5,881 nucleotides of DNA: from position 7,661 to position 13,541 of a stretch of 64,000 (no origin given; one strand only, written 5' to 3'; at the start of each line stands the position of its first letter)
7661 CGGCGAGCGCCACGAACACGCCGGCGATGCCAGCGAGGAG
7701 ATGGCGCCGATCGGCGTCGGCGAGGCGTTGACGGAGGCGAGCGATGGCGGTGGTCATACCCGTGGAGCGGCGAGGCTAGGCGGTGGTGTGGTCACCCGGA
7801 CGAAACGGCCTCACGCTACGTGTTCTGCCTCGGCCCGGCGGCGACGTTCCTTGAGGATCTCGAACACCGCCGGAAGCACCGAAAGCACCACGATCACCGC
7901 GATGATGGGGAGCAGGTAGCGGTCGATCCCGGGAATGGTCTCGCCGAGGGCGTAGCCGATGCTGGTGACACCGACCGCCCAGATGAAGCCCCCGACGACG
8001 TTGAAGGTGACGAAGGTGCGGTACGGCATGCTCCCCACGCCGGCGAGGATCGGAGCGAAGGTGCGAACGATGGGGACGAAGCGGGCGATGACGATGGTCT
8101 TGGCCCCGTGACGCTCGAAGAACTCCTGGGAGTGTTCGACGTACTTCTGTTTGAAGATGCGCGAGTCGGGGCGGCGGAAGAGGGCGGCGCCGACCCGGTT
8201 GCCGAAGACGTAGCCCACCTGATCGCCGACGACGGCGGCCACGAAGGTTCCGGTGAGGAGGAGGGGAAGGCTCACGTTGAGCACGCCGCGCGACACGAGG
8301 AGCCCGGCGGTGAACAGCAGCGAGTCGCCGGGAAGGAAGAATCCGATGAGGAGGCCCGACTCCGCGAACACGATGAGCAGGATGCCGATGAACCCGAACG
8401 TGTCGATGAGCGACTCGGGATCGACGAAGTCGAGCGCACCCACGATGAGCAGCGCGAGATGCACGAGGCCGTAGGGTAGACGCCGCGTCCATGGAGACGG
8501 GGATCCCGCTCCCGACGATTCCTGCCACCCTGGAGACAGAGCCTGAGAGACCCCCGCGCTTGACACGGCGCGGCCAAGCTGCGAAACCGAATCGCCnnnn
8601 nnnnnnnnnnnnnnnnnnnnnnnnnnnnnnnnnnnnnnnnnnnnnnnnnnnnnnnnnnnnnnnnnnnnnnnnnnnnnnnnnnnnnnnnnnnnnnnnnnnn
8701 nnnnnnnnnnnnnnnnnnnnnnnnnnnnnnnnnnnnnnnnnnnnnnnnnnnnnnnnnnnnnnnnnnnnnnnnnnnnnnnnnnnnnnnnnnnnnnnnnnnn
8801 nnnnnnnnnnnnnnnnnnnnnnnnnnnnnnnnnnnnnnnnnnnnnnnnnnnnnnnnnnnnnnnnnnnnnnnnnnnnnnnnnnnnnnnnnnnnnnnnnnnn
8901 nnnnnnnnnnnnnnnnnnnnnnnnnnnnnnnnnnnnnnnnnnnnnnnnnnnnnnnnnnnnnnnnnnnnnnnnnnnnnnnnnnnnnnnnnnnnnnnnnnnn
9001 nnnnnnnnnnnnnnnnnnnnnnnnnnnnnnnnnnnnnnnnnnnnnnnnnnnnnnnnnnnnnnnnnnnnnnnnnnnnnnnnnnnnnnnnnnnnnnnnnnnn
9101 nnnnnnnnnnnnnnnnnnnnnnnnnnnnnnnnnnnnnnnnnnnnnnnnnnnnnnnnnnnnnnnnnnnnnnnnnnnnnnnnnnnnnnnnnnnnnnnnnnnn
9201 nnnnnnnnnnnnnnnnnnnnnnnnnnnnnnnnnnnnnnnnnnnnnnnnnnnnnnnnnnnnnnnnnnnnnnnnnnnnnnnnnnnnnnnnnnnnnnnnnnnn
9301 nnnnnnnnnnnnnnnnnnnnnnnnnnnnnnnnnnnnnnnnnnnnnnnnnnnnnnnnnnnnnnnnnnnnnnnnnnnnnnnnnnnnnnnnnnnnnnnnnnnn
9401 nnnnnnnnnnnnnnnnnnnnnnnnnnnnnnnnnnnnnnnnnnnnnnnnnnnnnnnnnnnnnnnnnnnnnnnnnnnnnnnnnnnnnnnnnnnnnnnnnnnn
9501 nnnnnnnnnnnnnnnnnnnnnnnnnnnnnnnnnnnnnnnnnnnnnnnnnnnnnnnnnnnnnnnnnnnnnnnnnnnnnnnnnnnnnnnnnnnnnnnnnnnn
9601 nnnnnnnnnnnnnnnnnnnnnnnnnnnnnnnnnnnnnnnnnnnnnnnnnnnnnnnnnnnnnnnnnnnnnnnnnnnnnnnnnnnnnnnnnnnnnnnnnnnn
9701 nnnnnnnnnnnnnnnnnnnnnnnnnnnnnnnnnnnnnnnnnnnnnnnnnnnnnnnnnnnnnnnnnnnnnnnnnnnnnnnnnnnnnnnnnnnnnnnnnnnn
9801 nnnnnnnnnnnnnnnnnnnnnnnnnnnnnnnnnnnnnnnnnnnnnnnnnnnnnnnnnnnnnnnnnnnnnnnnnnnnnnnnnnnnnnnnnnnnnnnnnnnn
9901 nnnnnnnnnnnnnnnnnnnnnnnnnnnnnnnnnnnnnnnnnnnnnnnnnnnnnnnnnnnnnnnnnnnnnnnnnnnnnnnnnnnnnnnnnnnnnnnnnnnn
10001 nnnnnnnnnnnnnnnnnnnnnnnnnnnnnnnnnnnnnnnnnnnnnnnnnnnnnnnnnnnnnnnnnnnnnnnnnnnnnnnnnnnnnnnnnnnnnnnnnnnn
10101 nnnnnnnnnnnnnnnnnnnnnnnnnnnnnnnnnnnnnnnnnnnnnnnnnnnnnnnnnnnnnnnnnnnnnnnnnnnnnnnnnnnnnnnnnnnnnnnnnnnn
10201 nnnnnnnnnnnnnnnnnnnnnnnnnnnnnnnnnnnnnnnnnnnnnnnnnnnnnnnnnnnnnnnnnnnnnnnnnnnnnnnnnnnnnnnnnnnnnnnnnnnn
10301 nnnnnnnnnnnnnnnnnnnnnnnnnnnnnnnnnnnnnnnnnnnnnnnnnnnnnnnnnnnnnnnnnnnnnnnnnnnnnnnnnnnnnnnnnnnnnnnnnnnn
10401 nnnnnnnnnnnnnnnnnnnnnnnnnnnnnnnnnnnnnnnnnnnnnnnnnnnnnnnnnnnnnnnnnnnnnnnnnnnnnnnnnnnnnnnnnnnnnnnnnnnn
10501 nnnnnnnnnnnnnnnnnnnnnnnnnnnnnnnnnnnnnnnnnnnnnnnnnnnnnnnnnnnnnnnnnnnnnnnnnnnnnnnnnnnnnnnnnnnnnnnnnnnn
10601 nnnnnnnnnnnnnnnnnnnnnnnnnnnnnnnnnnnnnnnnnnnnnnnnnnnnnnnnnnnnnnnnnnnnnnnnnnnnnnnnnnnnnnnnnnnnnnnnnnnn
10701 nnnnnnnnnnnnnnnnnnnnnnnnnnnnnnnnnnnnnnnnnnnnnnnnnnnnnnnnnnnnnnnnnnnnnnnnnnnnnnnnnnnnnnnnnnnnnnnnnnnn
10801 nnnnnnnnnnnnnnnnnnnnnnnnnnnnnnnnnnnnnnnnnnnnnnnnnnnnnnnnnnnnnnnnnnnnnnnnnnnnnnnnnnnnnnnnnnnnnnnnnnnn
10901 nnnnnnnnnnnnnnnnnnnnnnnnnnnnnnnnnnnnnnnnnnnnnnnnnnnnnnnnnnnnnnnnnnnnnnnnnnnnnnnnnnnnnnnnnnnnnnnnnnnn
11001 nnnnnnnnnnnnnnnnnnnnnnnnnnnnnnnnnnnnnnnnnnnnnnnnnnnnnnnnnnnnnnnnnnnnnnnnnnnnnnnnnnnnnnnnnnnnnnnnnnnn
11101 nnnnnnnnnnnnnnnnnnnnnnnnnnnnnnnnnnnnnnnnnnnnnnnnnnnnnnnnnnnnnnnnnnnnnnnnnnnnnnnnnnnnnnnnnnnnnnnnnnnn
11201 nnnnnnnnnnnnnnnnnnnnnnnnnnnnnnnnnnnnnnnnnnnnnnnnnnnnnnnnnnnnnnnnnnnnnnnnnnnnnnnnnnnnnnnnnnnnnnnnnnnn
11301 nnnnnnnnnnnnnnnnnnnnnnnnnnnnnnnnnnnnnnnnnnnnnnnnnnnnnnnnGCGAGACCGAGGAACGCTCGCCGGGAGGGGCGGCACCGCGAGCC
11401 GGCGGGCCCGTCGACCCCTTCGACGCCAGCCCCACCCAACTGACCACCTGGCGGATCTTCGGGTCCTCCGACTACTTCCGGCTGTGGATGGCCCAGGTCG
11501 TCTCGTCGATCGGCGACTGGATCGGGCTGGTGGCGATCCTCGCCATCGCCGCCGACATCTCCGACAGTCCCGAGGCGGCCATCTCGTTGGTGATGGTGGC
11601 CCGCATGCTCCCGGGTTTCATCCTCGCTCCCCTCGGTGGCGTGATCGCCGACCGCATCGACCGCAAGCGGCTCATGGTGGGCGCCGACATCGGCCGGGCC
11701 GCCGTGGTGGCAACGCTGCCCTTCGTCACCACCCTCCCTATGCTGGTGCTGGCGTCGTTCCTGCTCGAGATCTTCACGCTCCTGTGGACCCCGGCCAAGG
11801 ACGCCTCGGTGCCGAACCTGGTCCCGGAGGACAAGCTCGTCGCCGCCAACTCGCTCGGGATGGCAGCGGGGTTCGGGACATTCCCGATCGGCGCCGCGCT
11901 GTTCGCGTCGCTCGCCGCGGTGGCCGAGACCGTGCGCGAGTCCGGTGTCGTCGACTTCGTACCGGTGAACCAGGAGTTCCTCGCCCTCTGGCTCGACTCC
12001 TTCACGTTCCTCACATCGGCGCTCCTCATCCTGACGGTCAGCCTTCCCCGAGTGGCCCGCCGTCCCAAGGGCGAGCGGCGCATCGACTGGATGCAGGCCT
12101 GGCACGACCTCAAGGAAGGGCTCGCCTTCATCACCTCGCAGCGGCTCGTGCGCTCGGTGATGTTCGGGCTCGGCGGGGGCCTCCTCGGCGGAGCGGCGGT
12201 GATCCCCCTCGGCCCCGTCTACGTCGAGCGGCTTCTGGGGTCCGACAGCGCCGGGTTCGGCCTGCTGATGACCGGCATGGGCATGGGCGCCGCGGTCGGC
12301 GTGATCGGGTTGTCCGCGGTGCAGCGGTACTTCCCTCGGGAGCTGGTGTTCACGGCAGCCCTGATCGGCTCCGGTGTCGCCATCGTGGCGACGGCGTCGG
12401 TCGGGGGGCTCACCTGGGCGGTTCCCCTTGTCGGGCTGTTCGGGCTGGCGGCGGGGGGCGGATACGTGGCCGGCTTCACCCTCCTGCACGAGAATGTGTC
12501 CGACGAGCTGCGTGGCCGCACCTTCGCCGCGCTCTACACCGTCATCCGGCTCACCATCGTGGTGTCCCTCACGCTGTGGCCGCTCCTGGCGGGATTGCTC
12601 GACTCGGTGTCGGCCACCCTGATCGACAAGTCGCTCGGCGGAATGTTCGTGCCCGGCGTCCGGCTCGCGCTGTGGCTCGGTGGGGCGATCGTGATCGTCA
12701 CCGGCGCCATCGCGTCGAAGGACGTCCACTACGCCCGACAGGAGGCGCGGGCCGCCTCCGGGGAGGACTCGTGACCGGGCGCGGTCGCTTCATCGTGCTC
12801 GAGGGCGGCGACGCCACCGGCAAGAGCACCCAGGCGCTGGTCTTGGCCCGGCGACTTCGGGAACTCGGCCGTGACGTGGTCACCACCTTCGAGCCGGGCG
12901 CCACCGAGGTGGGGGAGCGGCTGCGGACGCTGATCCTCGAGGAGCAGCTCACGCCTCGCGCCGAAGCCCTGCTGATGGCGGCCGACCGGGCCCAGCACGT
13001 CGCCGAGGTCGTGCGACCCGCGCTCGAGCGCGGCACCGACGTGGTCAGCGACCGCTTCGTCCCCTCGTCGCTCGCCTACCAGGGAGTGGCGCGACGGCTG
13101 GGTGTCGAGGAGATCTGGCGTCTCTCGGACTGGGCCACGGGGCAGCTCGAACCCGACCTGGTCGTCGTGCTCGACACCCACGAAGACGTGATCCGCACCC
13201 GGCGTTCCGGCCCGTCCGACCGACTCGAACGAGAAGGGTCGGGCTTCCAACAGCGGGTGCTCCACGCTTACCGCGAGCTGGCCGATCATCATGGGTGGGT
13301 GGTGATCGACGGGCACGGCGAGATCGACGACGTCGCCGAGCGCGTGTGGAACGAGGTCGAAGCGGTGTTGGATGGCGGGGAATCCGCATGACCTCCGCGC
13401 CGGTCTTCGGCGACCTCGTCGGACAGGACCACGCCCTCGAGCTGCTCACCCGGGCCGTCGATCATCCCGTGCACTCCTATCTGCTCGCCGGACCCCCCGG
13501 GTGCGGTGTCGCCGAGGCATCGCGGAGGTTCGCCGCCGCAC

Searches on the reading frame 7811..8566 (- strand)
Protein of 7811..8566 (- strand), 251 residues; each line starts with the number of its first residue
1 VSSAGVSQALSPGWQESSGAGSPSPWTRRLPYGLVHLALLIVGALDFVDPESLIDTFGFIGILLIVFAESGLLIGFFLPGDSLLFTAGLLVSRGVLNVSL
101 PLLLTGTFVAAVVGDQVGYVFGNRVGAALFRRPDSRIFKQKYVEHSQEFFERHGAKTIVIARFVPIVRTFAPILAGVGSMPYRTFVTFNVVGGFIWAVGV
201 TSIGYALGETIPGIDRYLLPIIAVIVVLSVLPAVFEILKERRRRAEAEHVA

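Call 69: search_protein_families(library=pfam, proteins=[window:7811-8566:-], max_evalue=0.01)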
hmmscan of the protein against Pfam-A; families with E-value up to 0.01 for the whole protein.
window:7811-8566:- (251 aa): 1 family
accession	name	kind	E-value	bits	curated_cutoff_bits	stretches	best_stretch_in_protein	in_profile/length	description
PF09335.16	VTT_dom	-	1.9e-20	74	33.9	1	78-205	1-122/123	VTT domain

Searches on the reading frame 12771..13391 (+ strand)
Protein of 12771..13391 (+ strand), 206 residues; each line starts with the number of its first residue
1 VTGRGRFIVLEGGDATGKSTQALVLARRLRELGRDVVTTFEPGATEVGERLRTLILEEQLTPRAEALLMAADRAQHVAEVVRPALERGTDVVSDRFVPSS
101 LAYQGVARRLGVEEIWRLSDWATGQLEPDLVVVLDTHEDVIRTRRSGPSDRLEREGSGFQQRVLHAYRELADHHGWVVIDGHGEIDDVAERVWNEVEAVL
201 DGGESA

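Call 69: search_protein_families(library=pfam, proteins=[window:12771-13391:+], max_evalue=0.01)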
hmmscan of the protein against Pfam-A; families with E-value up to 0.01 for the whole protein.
window:12771-13391:+ (206 aa): 3 families
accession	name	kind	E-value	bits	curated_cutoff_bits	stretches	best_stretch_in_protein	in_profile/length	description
PF02223.23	Thymidylate_kin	-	4e-42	144.5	27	1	10-191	1-184/185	Thymidylate kinase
PF13521.12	AAA_28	-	2.1e-05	25.2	27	1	8-170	2-149/164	AAA domain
PF13207.12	AAA_17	-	0.00064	20.4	27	0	12-147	2-121/136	AAA domain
